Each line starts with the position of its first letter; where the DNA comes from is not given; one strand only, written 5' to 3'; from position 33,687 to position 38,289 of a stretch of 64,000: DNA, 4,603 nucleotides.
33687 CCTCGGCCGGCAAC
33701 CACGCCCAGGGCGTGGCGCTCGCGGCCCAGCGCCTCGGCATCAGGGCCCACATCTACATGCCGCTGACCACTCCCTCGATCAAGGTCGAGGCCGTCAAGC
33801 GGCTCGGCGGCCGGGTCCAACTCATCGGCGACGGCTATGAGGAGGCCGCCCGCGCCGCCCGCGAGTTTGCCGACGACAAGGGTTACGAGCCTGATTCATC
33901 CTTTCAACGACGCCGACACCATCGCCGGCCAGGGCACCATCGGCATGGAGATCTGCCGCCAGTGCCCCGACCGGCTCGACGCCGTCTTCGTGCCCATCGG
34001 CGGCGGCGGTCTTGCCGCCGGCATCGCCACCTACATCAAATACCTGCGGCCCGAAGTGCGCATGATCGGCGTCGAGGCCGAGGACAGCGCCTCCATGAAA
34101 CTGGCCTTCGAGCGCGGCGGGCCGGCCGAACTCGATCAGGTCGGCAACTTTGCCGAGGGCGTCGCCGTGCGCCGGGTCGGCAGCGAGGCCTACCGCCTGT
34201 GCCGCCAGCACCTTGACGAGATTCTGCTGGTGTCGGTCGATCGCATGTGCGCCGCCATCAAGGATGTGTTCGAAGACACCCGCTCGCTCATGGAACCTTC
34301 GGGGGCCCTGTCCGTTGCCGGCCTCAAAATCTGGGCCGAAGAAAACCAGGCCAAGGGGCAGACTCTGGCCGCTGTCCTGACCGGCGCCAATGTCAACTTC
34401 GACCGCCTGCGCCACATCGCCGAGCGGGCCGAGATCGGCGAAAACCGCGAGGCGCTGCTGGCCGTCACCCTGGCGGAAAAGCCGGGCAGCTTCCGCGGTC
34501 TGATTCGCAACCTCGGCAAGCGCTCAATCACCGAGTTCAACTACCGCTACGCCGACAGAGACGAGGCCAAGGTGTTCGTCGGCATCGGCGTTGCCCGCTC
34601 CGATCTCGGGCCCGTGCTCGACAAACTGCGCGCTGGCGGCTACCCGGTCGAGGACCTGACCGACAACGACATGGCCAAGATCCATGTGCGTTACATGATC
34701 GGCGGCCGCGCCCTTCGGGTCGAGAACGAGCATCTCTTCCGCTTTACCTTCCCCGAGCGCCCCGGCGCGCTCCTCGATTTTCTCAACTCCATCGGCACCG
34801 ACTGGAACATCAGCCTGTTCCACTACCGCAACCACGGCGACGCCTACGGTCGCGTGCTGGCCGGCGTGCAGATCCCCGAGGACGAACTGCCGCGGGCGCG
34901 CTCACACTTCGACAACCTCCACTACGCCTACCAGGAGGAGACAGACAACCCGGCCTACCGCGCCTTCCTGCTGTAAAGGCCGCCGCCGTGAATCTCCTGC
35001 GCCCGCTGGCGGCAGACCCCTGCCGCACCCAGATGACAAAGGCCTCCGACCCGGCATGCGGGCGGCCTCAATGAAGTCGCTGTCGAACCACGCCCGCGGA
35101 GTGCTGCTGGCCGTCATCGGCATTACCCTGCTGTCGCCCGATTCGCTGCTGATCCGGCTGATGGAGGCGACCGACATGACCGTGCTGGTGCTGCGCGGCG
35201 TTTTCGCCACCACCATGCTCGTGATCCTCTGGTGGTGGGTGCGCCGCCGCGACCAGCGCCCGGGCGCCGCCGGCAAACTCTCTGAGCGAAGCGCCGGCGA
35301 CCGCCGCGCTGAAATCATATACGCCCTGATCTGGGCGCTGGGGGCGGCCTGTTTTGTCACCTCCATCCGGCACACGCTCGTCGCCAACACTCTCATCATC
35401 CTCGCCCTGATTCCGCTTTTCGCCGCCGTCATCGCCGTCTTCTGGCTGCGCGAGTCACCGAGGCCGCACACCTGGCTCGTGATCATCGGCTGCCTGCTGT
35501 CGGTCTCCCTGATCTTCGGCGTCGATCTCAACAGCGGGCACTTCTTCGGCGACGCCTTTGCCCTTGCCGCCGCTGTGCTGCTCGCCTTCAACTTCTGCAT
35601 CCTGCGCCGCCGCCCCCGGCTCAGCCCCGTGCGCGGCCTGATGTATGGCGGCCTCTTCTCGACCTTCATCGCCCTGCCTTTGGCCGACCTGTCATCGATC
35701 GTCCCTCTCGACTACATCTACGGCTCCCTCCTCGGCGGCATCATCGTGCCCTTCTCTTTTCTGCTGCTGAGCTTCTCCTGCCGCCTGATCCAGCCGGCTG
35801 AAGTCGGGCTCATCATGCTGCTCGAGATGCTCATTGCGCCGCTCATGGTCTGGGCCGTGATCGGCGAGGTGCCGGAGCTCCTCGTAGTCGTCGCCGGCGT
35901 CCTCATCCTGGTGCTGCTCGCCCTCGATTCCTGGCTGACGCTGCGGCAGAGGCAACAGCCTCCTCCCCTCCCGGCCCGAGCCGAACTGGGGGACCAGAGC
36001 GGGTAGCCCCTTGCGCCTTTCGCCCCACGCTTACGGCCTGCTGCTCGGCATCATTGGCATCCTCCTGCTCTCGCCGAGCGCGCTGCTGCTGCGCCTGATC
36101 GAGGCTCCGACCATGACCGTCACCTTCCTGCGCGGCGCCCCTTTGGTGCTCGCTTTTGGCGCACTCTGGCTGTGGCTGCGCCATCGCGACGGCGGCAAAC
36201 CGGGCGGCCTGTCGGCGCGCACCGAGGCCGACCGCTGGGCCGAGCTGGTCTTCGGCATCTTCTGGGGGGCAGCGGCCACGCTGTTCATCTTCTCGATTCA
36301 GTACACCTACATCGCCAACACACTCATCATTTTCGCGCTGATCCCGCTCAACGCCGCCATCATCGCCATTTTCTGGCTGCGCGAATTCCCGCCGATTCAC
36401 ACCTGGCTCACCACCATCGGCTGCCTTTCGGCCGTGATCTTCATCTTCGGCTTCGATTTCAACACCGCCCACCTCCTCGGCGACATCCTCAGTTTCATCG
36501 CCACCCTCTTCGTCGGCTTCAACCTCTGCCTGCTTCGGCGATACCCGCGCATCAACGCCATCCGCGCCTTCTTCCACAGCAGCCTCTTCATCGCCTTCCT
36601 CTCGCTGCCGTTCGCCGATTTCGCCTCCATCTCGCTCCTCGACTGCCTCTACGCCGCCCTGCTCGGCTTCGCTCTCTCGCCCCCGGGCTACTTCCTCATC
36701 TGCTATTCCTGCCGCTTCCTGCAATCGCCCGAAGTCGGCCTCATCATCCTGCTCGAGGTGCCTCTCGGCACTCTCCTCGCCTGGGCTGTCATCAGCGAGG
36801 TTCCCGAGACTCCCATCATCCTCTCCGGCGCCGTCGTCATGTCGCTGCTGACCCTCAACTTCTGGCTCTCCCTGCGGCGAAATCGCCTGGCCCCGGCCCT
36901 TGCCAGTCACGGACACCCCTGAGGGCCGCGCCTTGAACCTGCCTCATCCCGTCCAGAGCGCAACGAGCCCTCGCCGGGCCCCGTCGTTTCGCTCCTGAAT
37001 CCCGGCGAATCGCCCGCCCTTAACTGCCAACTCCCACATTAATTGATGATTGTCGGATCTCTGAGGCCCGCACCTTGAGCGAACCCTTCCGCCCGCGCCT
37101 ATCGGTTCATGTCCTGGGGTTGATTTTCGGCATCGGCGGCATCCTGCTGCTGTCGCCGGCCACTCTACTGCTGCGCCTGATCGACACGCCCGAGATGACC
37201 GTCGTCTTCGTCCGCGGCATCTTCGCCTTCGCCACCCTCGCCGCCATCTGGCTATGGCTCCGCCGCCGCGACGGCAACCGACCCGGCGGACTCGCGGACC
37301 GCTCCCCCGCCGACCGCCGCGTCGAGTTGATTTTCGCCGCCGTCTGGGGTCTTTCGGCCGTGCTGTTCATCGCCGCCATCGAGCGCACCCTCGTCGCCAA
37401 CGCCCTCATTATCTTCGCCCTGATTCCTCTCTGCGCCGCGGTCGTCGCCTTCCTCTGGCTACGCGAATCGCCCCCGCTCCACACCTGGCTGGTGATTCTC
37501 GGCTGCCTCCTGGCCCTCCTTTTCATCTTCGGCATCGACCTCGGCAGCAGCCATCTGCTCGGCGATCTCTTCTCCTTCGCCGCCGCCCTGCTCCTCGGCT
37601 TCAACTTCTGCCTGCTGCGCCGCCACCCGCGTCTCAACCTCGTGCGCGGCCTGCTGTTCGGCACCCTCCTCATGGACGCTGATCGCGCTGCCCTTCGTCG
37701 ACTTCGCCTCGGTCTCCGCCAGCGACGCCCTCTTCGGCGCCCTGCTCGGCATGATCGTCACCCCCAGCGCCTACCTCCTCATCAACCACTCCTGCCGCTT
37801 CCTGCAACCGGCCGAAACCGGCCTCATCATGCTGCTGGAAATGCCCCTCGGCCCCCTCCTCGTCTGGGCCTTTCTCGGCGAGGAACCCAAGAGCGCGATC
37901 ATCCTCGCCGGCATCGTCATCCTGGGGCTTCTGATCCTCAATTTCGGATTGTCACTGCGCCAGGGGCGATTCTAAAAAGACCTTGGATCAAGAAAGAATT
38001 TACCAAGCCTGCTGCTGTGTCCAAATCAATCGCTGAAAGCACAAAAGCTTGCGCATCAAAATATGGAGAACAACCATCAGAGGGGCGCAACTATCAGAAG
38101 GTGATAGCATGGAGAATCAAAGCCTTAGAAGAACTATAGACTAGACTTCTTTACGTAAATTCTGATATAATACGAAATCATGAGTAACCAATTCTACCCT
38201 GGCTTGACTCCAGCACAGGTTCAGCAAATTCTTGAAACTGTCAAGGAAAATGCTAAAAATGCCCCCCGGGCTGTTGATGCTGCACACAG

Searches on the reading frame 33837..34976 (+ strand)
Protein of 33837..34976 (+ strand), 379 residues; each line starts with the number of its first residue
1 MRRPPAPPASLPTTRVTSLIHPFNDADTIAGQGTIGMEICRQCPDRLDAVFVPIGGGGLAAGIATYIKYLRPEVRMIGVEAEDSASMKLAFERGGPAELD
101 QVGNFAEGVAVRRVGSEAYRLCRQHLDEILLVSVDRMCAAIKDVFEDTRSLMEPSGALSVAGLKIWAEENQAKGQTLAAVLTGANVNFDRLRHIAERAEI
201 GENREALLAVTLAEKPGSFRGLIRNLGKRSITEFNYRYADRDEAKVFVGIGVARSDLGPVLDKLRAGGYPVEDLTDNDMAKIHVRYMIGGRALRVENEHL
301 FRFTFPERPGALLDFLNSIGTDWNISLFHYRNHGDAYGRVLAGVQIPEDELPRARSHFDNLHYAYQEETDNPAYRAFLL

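Call 53: search_protein_families(library=pfam, proteins=[window:33837-34976:+], max_evalue=0.00001)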
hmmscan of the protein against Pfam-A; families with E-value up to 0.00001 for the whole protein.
window:33837-34976:+ (379 aa): 2 families
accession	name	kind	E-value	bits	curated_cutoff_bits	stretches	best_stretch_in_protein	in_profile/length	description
PF00585.24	Thr_dehydrat_C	-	1.3e-47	159.9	27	2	290-378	2-91/91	C-terminal regulatory domain of Threonine dehydratase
PF00291.31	PALP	-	4.1e-37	128.6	35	1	19-183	130-295/295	Pyridoxal-phosphate dependent enzyme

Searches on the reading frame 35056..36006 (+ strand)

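Call 53: search_protein_families(library=pfam, proteins=[window:35056-36006:+], max_evalue=0.00001)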
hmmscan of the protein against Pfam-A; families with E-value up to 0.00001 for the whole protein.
window:35056-36006:+ (316 aa): 1 family
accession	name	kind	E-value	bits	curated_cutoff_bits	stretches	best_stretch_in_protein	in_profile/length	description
PF00892.27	EamA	-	7.6e-19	68.8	28.2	2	14-154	2-134/135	EamA-like transporter family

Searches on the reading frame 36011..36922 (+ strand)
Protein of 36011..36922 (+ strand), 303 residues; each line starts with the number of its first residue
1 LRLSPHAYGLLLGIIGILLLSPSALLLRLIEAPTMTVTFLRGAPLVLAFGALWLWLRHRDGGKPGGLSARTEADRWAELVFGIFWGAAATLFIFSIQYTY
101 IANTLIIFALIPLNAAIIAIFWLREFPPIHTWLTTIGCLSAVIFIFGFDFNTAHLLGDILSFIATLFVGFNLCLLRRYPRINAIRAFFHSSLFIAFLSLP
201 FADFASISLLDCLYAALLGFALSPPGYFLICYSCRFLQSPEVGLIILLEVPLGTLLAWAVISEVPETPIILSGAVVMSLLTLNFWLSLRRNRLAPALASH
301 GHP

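Call 53: search_protein_families(library=pfam, proteins=[window:36011-36922:+], max_evalue=0.00001)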
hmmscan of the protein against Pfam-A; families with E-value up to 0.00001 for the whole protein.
window:36011-36922:+ (303 aa): 1 family
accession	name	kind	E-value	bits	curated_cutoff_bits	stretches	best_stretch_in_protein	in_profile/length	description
PF00892.27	EamA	-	6.8e-14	52.7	28.2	1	8-146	2-134/135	EamA-like transporter family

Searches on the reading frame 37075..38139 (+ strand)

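Call 53: search_protein_families(library=pfam, proteins=[window:37075-38139:+], max_evalue=0.00001)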
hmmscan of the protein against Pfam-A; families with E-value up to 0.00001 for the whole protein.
window:37075-38139:+ (354 aa): 1 family
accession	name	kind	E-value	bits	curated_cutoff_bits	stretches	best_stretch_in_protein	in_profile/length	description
PF00892.27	EamA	-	2.7e-10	41.1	28.2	1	14-152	2-134/135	EamA-like transporter family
